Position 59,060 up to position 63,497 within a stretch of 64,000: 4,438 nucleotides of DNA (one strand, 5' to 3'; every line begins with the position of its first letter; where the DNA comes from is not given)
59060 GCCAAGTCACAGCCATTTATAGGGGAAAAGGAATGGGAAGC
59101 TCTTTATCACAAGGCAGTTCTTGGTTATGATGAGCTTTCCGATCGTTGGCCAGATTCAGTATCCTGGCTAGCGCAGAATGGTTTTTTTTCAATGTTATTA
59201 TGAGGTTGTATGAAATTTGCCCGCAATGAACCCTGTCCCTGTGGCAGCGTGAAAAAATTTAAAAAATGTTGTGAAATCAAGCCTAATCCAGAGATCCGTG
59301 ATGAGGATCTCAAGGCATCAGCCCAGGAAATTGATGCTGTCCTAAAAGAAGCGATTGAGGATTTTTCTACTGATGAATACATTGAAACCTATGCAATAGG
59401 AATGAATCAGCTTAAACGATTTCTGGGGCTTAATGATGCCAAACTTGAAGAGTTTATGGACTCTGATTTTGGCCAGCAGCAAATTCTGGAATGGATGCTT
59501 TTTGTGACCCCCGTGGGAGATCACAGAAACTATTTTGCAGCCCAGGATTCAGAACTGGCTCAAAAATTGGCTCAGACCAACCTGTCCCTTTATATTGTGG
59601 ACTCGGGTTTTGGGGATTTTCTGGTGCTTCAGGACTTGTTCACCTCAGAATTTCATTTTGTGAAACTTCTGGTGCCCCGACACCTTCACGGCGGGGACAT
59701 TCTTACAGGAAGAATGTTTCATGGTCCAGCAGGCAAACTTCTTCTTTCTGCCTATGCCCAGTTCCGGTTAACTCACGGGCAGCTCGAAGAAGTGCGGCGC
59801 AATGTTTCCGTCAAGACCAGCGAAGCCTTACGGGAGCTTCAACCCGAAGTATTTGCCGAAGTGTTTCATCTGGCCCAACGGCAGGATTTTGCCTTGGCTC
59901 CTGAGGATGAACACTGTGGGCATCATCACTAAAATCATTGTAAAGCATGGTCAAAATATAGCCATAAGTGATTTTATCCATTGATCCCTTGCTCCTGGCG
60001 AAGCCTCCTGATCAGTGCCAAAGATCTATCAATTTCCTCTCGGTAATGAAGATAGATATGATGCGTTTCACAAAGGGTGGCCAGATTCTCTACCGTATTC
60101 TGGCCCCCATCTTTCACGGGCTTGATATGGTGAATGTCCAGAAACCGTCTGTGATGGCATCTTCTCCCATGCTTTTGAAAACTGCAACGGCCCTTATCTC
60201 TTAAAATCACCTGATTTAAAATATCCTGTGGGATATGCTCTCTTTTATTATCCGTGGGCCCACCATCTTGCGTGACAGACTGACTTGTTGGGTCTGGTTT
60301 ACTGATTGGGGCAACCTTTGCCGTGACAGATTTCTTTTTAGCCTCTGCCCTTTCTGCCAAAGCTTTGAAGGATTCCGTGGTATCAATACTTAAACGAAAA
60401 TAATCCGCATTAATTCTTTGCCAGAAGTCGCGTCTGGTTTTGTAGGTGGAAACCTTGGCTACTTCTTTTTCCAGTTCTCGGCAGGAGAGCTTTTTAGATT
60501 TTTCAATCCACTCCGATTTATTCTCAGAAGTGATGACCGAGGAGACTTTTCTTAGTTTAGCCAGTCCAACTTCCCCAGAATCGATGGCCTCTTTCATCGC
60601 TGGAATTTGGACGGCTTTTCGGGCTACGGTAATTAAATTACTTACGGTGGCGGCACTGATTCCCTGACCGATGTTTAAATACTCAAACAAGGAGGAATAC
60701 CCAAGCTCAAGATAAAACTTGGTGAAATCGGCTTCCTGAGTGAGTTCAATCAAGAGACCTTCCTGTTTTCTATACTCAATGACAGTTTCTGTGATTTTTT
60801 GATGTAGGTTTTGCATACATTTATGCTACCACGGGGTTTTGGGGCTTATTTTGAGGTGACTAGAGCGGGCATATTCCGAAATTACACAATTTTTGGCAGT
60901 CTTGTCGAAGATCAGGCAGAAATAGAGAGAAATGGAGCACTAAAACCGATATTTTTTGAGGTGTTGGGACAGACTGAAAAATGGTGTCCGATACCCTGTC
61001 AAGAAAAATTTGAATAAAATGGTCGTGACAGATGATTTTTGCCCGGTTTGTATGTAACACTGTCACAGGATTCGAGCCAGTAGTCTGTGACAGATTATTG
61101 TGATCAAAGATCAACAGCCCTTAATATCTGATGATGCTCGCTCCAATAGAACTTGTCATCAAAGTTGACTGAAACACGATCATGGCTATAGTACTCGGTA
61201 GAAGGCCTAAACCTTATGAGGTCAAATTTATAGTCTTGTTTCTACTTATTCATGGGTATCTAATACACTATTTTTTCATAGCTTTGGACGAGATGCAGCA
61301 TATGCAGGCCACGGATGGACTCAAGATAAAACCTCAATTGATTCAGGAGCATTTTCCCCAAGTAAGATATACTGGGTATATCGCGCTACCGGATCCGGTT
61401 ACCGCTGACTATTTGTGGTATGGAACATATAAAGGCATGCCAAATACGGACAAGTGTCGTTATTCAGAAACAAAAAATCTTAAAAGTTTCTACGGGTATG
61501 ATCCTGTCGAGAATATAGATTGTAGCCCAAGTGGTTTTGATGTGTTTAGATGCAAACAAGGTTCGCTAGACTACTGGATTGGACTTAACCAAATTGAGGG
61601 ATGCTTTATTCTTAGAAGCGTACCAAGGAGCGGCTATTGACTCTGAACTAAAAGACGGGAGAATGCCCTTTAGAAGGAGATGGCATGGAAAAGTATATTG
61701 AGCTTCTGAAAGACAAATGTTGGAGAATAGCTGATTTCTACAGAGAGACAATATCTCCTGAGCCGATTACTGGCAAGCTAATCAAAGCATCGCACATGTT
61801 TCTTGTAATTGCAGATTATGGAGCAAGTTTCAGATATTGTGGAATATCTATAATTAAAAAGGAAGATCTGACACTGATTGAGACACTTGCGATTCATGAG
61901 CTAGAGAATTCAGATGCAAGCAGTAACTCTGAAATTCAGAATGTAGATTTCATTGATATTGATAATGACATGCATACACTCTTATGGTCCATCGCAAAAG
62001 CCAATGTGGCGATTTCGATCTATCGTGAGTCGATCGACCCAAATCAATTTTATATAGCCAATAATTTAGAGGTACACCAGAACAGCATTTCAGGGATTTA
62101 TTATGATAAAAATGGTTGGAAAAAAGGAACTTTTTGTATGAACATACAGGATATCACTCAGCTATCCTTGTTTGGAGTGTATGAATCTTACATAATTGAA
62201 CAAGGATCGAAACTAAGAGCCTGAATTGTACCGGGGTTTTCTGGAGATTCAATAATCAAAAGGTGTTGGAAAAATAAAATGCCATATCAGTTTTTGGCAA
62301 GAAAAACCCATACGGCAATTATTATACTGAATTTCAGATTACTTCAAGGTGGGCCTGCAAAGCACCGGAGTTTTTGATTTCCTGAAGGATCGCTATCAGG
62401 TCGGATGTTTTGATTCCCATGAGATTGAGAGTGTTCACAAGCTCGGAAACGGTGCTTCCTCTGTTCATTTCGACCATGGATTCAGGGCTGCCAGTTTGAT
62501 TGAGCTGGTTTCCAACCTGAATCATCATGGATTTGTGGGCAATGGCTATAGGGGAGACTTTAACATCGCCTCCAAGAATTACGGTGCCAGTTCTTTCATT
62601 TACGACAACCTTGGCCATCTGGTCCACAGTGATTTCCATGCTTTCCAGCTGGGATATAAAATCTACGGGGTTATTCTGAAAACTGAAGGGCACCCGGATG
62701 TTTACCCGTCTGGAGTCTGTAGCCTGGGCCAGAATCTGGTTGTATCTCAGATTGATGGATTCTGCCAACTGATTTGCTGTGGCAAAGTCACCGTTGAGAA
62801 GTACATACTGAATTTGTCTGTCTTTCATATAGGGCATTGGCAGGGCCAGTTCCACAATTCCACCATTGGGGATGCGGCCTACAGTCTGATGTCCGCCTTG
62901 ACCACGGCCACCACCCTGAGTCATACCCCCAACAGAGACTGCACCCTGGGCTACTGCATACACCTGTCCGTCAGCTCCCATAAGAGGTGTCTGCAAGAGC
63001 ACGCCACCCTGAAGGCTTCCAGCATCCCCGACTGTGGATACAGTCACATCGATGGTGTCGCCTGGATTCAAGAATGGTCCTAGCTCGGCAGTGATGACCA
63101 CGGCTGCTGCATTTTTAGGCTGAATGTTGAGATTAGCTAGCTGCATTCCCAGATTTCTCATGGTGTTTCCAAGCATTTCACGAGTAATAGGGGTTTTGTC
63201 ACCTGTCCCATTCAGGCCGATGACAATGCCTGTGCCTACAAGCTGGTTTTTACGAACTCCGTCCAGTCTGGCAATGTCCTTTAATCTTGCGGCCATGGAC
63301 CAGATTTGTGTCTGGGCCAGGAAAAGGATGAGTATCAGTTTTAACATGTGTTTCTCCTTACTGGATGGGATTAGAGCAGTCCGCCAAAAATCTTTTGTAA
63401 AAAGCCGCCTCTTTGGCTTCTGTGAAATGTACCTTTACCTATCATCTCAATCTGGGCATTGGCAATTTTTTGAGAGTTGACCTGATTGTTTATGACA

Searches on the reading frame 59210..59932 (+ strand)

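Call 9: search_protein_families(library=pfam, proteins=[window:59210-59932:+], max_evalue=0.001)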
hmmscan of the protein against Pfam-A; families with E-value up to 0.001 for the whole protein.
window:59210-59932:+ (240 aa): 1 family
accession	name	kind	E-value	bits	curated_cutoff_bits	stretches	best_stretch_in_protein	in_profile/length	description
PF02810.21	SEC-C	-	3.3e-09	36.9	20.4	1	5-22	1-18/19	SEC-C motif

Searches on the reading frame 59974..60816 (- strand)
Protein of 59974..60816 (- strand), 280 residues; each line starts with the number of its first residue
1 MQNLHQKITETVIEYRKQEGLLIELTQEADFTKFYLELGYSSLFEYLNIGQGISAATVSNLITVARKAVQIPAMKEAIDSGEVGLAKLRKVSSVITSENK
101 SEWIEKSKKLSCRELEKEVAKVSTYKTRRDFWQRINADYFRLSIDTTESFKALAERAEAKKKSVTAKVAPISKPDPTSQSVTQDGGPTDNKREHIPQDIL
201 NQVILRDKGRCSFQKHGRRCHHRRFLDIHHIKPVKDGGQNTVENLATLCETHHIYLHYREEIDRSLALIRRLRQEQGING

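Call 9: search_protein_families(library=pfam, proteins=[window:59974-60816:-], max_evalue=0.001)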
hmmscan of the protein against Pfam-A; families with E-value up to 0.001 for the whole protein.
window:59974-60816:- (280 aa): 1 family
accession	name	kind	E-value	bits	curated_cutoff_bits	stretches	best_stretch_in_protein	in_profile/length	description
PF01844.29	HNH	-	2.2e-08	34.5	21.4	1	217-251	5-39/47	HNH endonuclease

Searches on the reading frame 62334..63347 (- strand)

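Call 97: search_protein_families(library=pfam, proteins=[window:62334-63347:-], max_evalue=0.001)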
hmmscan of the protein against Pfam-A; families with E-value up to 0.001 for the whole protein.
window:62334-63347:- (337 aa): 1 family
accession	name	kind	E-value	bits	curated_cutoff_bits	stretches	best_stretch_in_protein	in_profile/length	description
PF02119.21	FlgI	-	1.9e-105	353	25.3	1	21-336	1-343/343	Flagellar P-ring protein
